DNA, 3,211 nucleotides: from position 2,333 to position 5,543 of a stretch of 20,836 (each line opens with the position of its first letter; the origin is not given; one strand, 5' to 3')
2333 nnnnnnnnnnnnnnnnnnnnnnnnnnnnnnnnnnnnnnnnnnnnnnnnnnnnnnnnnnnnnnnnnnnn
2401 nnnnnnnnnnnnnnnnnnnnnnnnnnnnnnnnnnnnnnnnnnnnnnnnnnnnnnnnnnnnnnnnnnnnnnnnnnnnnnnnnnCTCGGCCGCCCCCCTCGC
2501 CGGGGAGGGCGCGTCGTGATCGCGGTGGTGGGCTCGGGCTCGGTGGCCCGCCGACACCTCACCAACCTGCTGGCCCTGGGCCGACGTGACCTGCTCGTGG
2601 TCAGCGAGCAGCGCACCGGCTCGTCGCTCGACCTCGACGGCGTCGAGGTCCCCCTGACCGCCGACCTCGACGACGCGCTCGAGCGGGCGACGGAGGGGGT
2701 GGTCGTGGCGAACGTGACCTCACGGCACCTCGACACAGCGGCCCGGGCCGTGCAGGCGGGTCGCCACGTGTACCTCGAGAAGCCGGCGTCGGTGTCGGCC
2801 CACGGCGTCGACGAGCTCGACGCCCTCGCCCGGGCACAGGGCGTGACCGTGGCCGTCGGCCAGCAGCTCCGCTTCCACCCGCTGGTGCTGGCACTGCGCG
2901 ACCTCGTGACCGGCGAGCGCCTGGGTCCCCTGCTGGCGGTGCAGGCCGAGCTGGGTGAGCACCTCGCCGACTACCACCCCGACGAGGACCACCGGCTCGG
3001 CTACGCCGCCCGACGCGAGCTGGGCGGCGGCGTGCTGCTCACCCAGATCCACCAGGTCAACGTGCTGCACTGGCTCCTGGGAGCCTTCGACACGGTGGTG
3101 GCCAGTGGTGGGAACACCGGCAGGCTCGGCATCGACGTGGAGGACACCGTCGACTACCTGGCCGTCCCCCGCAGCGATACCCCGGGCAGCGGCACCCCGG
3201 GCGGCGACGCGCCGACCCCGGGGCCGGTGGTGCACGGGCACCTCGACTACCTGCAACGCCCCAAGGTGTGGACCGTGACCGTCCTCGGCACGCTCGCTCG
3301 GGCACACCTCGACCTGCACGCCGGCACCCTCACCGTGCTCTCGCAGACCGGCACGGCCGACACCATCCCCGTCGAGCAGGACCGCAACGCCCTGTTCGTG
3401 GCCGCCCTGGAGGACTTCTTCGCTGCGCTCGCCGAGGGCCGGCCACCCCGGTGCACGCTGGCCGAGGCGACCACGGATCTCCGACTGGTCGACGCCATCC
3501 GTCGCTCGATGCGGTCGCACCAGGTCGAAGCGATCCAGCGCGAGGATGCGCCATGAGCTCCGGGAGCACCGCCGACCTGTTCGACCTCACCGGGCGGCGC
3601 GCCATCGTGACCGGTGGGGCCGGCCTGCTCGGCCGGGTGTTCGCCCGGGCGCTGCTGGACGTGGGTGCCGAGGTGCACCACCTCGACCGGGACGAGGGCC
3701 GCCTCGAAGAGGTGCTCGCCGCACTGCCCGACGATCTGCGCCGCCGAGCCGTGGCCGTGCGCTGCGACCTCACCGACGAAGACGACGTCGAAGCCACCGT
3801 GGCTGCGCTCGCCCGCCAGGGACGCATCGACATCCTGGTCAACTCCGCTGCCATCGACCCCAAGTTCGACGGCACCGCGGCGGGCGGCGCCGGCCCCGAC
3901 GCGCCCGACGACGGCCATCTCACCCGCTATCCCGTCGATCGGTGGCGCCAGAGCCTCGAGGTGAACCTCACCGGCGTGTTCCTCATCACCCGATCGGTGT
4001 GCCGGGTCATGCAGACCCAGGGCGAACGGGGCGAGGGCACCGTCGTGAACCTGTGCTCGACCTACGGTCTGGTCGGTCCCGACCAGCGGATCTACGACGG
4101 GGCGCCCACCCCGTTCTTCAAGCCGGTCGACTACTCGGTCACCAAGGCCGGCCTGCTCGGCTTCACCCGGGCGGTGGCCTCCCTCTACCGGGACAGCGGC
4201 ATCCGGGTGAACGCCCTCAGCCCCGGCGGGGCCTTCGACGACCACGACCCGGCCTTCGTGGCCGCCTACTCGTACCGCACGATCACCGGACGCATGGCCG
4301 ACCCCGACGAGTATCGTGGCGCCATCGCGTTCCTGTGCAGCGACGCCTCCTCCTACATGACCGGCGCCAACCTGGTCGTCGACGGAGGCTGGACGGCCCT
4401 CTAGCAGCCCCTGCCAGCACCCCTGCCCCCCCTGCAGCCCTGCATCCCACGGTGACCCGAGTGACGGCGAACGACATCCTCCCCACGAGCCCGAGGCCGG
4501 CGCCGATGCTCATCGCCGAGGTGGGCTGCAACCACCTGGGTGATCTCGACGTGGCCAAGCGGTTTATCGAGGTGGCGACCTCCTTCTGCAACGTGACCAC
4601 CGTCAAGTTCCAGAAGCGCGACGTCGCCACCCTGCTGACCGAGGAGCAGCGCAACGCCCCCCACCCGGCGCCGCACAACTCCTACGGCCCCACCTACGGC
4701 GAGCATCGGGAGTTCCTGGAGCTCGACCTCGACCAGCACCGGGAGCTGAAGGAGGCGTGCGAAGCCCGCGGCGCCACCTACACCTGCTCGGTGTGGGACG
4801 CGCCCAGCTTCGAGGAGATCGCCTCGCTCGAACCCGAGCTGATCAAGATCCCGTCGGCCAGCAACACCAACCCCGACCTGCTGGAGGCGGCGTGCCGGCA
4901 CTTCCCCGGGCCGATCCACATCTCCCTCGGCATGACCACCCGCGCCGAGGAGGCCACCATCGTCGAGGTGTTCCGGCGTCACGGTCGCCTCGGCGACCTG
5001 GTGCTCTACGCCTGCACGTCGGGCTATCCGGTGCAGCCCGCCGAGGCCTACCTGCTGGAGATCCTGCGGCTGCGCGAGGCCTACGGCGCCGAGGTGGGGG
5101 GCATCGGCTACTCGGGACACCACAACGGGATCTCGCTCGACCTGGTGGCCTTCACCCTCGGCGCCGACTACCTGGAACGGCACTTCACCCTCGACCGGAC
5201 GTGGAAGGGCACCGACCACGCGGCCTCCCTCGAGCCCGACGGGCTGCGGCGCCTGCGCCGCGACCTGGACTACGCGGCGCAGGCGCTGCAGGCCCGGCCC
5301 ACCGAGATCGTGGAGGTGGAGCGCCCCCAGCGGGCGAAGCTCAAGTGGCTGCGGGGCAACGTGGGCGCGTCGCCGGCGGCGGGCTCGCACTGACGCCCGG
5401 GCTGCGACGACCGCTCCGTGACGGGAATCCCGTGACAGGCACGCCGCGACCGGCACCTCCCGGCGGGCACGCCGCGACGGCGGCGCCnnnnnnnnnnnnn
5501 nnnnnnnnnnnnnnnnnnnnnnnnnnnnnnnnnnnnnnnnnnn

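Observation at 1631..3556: CMP-sugar cytidylyltransferase fused in-frame to a Gfo/Idh/MocA oxidoreductase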

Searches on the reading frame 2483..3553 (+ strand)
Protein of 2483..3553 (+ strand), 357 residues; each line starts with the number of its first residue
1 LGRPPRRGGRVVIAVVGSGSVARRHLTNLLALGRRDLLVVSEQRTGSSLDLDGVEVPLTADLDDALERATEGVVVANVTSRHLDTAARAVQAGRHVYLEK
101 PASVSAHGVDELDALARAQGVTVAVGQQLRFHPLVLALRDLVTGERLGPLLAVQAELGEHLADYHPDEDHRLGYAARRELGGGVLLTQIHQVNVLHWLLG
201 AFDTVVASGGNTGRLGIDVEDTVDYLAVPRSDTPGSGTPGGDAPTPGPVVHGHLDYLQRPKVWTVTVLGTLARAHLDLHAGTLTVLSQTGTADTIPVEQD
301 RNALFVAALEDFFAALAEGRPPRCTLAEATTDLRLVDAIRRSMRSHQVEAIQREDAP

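Call 11: find_homologous_proteins(query=window:2483-3553:+, max_evalue=0.00001)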
Query window:2483-3553:+ (357 aa): 149 proteins with E <= 0.00001 among 8000 candidates; the best 120 are listed.
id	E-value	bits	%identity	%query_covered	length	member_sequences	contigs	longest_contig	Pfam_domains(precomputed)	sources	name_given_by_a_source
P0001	2.8e-226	769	100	100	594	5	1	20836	PF01408.29,PF22725.2,PF02894.23,PF02348.26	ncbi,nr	ncbi:MAG: Gfo/Idh/MocA family oxidoreductase [Acidimicrobiales bacterium]|nr:Gfo/Idh/MocA family oxi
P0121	7.3e-94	333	55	93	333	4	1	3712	PF01408.29,PF22725.2,PF02894.23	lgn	-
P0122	6.9e-90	320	53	94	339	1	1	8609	PF01408.29,PF22725.2,PF02894.23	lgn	-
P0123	7.4e-85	304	54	94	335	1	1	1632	PF01408.29,PF22725.2,PF02894.23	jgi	jgi:predicted dehydrogenase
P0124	2.7e-84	302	51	95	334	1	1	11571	PF01408.29,PF22725.2,PF02894.23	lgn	-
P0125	7.3e-83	297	48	95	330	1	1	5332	PF01408.29,PF22725.2,PF02894.23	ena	-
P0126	1.1e-82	296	50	94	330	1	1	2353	PF01408.29,PF22725.2,PF02894.23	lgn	-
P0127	3.4e-82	295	50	94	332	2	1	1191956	PF01408.29,PF22725.2,PF02894.23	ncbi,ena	-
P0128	4.2e-82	295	47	95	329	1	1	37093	PF01408.29,PF22725.2,PF02894.23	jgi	jgi:predicted dehydrogenase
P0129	8.0e-82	294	46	96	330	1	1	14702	PF01408.29,PF22725.2,PF02894.23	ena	-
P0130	1.0e-81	293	52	94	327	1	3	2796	PF01408.29,PF22725.2,PF02894.23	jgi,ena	jgi:predicted dehydrogenase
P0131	4.8e-81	291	51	96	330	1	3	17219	PF01408.29,PF22725.2,PF02894.23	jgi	jgi:predicted dehydrogenase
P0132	7.8e-81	290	50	95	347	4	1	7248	PF01408.29,PF22725.2,PF13380.13,PF02894.23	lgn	-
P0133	1.5e-80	289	51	94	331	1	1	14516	PF01408.29,PF22725.2,PF02894.23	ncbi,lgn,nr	ncbi:MAG: putative oxidoreductase [Ilumatobacteraceae bacterium]|nr:putative oxidoreductase [Ilumato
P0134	1.5e-80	289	49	94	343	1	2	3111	PF01408.29,PF22725.2,PF02894.23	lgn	-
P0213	8.4e-44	169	39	83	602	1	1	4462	PF08659.17,PF01408.29,PF22725.2,PF13561.13,PF02894.23,PF00106.32,PF01370.28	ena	-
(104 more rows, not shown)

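Call 12: find_encoding_contigs(protein=P0127, flank=8000, max_places=2)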
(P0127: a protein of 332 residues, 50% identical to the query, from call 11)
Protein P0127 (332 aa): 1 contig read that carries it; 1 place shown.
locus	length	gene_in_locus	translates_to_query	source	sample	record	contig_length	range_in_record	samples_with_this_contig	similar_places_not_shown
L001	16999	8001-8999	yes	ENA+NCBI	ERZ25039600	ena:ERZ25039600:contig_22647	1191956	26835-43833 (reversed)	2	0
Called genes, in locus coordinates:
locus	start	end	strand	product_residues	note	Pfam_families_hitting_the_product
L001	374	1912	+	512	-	-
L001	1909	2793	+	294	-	PF00535:Glycos_transf_2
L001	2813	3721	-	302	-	PF00685:Sulfotransfer_1, PF13469:Sulfotransfer_3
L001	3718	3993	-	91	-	PF01041:DegT_DnrJ_EryC1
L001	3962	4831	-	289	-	PF01041:DegT_DnrJ_EryC1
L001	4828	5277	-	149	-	PF05523:FdtA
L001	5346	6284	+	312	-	PF00685:Sulfotransfer_1, PF13469:Sulfotransfer_3 (weak)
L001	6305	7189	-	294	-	PF03102:NeuB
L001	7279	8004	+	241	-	PF02348:CTP_transf_3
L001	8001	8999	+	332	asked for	PF01408:GFO_IDH_MocA, PF02894:GFO_IDH_MocA_C, PF22725:GFO_IDH_MocA_C3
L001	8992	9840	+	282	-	PF00106:adh_short, PF01370:Epimerase, PF13561:adh_short_C2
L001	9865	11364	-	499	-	-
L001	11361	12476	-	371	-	PF13614:AAA_31 (faint), PF01656:CbiA (weak)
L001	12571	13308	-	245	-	-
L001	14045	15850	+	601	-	PF13196:DUF4012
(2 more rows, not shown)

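Call 14: find_encoding_contigs(protein=P0133, flank=8000, max_places=2)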
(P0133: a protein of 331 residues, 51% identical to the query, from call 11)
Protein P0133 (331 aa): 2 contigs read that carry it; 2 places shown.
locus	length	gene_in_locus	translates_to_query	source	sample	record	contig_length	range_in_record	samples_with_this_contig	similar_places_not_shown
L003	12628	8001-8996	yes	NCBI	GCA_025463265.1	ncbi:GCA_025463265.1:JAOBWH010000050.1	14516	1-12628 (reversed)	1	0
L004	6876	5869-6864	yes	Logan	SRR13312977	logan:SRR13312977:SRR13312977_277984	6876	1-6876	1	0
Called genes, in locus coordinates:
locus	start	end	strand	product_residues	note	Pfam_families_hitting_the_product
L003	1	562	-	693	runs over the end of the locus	PF00009:GTP_EFTU, PF03144:GTP_EFTU_D2, PF22042:EF-G_D2, PF14492:EFG_III, PF16658:RF3_C, PF03764:EFG_IV, PF00679:EFG_C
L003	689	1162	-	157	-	PF00177:Ribosomal_S7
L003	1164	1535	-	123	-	PF00164:Ribosom_S12_S23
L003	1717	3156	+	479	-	-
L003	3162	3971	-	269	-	-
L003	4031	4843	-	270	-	PF00106:adh_short, PF01370:Epimerase, PF08659:KR (weak), PF13561:adh_short_C2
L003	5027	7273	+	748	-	PF00571:CBS (faint), PF03102:NeuB, PF08666:SAF, PF01261:AP_endonuc_2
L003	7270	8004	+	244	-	PF02348:CTP_transf_3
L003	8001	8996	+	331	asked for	PF01408:GFO_IDH_MocA, PF22725:GFO_IDH_MocA_C3, PF02894:GFO_IDH_MocA_C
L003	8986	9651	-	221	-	PF05711:TylF, PF13578:Methyltransf_24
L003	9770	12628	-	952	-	PF04997:RNA_pol_Rpb1_1, PF00623:RNA_pol_Rpb1_2, PF04983:RNA_pol_Rpb1_3, PF05000:RNA_pol_Rpb1_4, PF04998:RNA_pol_Rpb1_5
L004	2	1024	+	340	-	?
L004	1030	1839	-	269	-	-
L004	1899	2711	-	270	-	PF00106:adh_short, PF01370:Epimerase, PF08659:KR (weak), PF13561:adh_short_C2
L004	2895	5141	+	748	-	PF00571:CBS (faint), PF03102:NeuB, PF08666:SAF, PF01261:AP_endonuc_2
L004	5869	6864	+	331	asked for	PF01408:GFO_IDH_MocA, PF22725:GFO_IDH_MocA_C3, PF02894:GFO_IDH_MocA_C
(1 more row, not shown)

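Call 37: search_solved_structures(query=window:2516-3553:+, max_evalue=0.00001)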
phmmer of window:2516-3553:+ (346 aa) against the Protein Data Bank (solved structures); distinct sequences matched with E-value up to 0.00001: 40.
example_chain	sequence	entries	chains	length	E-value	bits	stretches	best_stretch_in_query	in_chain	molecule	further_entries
6nor_A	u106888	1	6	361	8.3e-11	45.2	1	2-197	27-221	Putative NAD dependent dehydrogenase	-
8w9s_A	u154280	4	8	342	8.8e-11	45.2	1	2-191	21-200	NADH-dependent dihydrogenase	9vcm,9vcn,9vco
3evn_A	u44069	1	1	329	1.1e-09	41.5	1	3-200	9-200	Oxidoreductase, Gfo/Idh/MocA family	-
3f4l_A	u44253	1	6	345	1.5e-09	41.1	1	45-151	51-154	Putative oxidoreductase yhhX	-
7wzd_A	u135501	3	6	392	1.9e-09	40.8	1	44-190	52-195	4,5-dihydroxyphthalate dehydrogenase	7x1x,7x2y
6z3b_B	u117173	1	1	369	2.1e-09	40.6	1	30-217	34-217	Gfo/Idh/MocA family oxidoreductase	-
6z3b_A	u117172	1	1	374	2.2e-09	40.6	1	30-217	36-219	Gfo/Idh/MocA family oxidoreductase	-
6z3c_AAA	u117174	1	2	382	2.3e-09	40.5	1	30-217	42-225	Gfo/Idh/MocA family oxidoreductase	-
1evj_A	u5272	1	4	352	4.6e-09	39.5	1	61-193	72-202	GLUCOSE-FRUCTOSE OXIDOREDUCTASE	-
1ofg_A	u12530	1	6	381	5.7e-09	39.2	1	61-193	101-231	GLUCOSE-FRUCTOSE OXIDOREDUCTASE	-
1ryd_A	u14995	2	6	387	6.1e-09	39.1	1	61-193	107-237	glucose-fructose oxidoreductase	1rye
8tdi_L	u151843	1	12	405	7.3e-09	38.9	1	44-220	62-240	P2B11 Glucuronide-3-dehydrogenase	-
1h6a_A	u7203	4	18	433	8.5e-09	38.7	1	61-193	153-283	PRECURSOR FORM OF GLUCOSE-FRUCTOSE OXIDOREDUCTASE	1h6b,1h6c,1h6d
3oqb_A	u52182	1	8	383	9.7e-09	38.5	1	48-199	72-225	Oxidoreductase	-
2glx_A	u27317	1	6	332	1.6e-08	37.7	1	5-194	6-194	1,5-anhydro-D-fructose reductase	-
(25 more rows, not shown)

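Call 51: search_protein_families(library=pfam, proteins=[P0213], max_evalue=0.001)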
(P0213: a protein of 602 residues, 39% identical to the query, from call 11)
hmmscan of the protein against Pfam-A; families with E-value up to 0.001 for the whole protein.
P0213 (602 aa): 9 families
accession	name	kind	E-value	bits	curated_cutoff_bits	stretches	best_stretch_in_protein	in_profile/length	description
PF13561.12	adh_short_C2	-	2.8e-48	165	27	1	352-600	2-236/236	Enoyl-(Acyl carrier protein) reductase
PF00106.31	adh_short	-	9.6e-44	149.6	26.6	1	345-550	1-186/195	short chain dehydrogenase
PF22725.1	GFO_IDH_MocA_C3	-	3.2e-19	69.6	27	1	129-252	2-124/124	GFO/IDH/MocA C-terminal domain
PF01408.29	GFO_IDH_MocA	-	3.6e-16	60.4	24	1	5-119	2-119/120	Oxidoreductase family, NAD-binding Rossmann fold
PF02894.22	GFO_IDH_MocA_C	-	3.6e-14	53.5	22.9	1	132-331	1-218/218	Oxidoreductase family, C-terminal alpha/beta domain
PF01370.27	Epimerase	-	8.4e-07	29.1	20.9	1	348-432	2-74/240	NAD dependent epimerase/dehydratase family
PF08659.16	KR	-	8.7e-07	29.5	22.6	1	348-430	4-89/180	KR domain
PF02719.21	Polysacc_synt_2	-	0.00082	19.1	20.2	0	348-436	2-91/293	Polysaccharide biosynthesis protein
PF03447.22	NAD_binding_3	-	0.00096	20.3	24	0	10-118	1-115/116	Homoserine dehydrogenase, NAD binding domain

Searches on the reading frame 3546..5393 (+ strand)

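Call 3: search_protein_families(library=pfam, proteins=[window:3546-5393:+], max_evalue=0.01)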
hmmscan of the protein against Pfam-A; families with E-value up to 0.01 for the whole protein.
window:3546-5393:+ (615 aa): 1 family
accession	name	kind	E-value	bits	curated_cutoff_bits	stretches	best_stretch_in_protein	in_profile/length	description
PF03102.20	NeuB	-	7e-59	199.6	22.1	1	341-582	2-237/241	NeuB family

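Call 7: search_protein_families(library=ncbifam, proteins=[window:3546-5393:+], max_evalue=0.01)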
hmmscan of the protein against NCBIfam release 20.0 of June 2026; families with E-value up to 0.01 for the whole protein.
window:3546-5393:+ (615 aa): 2 families
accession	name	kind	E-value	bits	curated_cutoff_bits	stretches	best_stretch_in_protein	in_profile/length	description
TIGR03569.1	NeuB_NnaB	equivalog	2.8e-48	164.7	399.65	1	321-593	2-270/329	N-acetylneuraminate synthase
TIGR03586.1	PseI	equivalog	1.6e-33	116.3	340.25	1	320-596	2-272/327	pseudaminic acid synthase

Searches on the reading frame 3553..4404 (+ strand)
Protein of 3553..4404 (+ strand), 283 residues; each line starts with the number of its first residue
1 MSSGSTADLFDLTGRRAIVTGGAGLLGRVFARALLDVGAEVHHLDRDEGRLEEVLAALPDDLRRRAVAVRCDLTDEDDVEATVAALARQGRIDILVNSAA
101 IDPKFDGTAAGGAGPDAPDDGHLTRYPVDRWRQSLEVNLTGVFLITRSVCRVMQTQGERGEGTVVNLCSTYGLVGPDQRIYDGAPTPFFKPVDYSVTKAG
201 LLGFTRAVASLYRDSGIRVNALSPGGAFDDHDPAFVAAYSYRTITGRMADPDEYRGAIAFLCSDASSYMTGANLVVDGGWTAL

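Call 40: search_protein_families(library=pfam, proteins=[window:3553-4404:+], max_evalue=0.01)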
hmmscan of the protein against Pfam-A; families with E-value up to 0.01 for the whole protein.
window:3553-4404:+ (283 aa): 7 families
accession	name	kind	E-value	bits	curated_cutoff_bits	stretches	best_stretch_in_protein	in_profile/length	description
PF13561.12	adh_short_C2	-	9.8e-42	143.6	27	1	26-281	8-236/236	Enoyl-(Acyl carrier protein) reductase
PF00106.31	adh_short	-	4.1e-35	121.5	26.6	1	17-226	3-181/195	short chain dehydrogenase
PF01370.27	Epimerase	-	9e-10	38.8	20.9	1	18-100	2-73/240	NAD dependent epimerase/dehydratase family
PF08659.16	KR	-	1.6e-06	28.6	22.6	1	18-100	4-90/180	KR domain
PF16363.11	GDP_Man_Dehyd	-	9.2e-06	25.8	27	1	18-85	1-73/332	GDP-mannose 4,6 dehydratase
PF01073.25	3Beta_HSD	-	0.00078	19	22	1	18-83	1-64/280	3-beta hydroxysteroid dehydrogenase/isomerase family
PF02737.24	3HCDH_N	-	0.001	19.5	22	1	22-86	6-67/180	3-hydroxyacyl-CoA dehydrogenase, NAD binding domain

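Call 62: search_dna_similar(query=window:3553-4401:+, collection=phages, mode=protein, max_rows=12)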
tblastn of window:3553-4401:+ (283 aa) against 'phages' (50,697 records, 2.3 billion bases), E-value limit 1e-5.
Records with a match: 101; places in all: 115; records where one place covers at least 80% of the query: 83.
Best place of each record, by identity: <60% 101.
By first word of the organism name: Listeria 30; Bacteriophage 23; Acinetobacter 15; Enterococcus 12; Salmonella 5; Staphylococcus 5; Pseudomonas 4; Escherichia 2; Ralstonia 2; Marine 1; and 2 more.
By host as written in the record: - 43; Listeria monocytogenes 30; Enterococcus faecalis 8; Staphylococcus aureus 5; Pseudomonas aeruginosa 4; Homo sapiens 3; Escherichia coli O157:H7 ATCC 43895 2; Ralstonia solanacearum 2; and 3 more.
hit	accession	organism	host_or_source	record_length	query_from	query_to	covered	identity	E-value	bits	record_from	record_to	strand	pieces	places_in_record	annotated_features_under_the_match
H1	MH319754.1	Marine virus AG-345-L05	single cell amplified by WGA-X; seawater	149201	9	282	97%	39.1%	4e-43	162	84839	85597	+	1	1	record has no annotation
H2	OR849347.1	Listeria phage LM 4-14-1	Listeria monocytogenes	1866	9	279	96%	31.2%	2e-23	104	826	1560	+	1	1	record has no annotation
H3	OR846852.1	Listeria phage LM 4-11-1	Listeria monocytogenes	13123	9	279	96%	31.2%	3e-23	104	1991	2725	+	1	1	record has no annotation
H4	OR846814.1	Listeria phage LM 4-11-1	Listeria monocytogenes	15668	9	279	96%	31.2%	4e-23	104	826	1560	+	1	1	record has no annotation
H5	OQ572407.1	Pseudomonas phage Y5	Pseudomonas aeruginosa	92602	12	281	95%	30.8%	7e-11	68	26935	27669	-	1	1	record has no annotation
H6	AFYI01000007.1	Salmonella enterica subsp. enterica serovar Infantis str. ...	Homo sapiens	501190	8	279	96%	30.1%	6e-24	107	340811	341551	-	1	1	putative 2-deoxy-D-gluconate 3-dehydrogenase | transporter, gluconate:H+ symporter family protein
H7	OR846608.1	Enterococcus phage Efs 1-1-1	Enterococcus faecalis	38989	11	279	95%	30.2%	1e-22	102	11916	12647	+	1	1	record has no annotation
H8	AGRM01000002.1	Salmonella enterica subsp. houtenae str. ATCC BAA-1581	Homo sapiens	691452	6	280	97%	29.5%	3e-23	104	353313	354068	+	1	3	oxidoreductase, short chain dehydrogenase/reductase family protein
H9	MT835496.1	Bacteriophage sp.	human fecal samples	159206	15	280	94%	30.4%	5e-16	84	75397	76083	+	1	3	record has no annotation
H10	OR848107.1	Listeria phage LM 4-14-1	Listeria monocytogenes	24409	12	282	96%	29.1%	1e-18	91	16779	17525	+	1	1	record has no annotation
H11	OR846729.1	Listeria phage LM 4-11-1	Listeria monocytogenes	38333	12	282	96%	29.1%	1e-18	91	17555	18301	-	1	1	record has no annotation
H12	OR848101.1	Listeria phage LM 4-14-1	Listeria monocytogenes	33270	12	282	96%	28.9%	3e-20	96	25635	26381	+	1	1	record has no annotation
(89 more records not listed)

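Call 66: search_solved_structures(query=window:3553-4401:+, max_evalue=1e-20)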
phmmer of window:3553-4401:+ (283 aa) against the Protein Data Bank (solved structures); distinct sequences matched with E-value up to 1e-20: 37.
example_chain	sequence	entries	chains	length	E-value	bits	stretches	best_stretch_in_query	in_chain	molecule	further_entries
6uh2_A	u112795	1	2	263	5.1e-33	117.6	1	15-281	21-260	Short chain dehydrogenase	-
4dml_A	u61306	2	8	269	7.4e-26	94.1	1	4-280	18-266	3-oxoacyl-[acyl-carrier-protein] reductase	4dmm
3r1i_A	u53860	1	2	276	9e-26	93.9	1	3-281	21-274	Short-chain type dehydrogenase/reductase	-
4o0l_A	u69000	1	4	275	2e-24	89.5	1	5-280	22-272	NADPH-dependent 3-quinuclidinone reductase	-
1vl8_A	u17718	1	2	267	3.3e-24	88.7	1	8-282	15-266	Gluconate 5-dehydrogenase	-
1nff_A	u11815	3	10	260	7.2e-24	87.6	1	12-281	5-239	Putative oxidoreductase Rv2002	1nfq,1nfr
4j2h_A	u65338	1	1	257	8.7e-24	87.4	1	6-282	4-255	Short chain alcohol dehydrogenase-related dehydrogenase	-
6m9u_A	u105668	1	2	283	2.5e-23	85.8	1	4-281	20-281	Oxidoreductase, short chain dehydrogenase/reductase family protein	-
4jro_A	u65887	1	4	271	2.6e-23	85.8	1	10-280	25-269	FabG protein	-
4npc_A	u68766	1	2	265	3.9e-23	85.2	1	10-283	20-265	Sorbitol dehydrogenase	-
6ow4_A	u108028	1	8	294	4.3e-23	85.1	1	4-281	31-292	Oxidoreductase, short chain dehydrogenase/reductase family protein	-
6xnb_A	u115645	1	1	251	6.2e-23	84.6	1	10-282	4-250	Short chain alcohol dehydrogenase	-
4wjz_A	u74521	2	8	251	1.5e-22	83.3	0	7-280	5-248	3-oxoacyl-[acyl-carrier-protein] reductase FabG | 3-oxoacyl-[acyl-carrier protein] reductase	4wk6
4rzh_A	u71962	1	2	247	1.7e-22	83.1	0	12-280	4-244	3-oxoacyl-[acyl-carrier protein] reductase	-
3tzk_A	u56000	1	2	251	1.8e-22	83.1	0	7-280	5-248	3-oxoacyl-[acyl-carrier protein] reductase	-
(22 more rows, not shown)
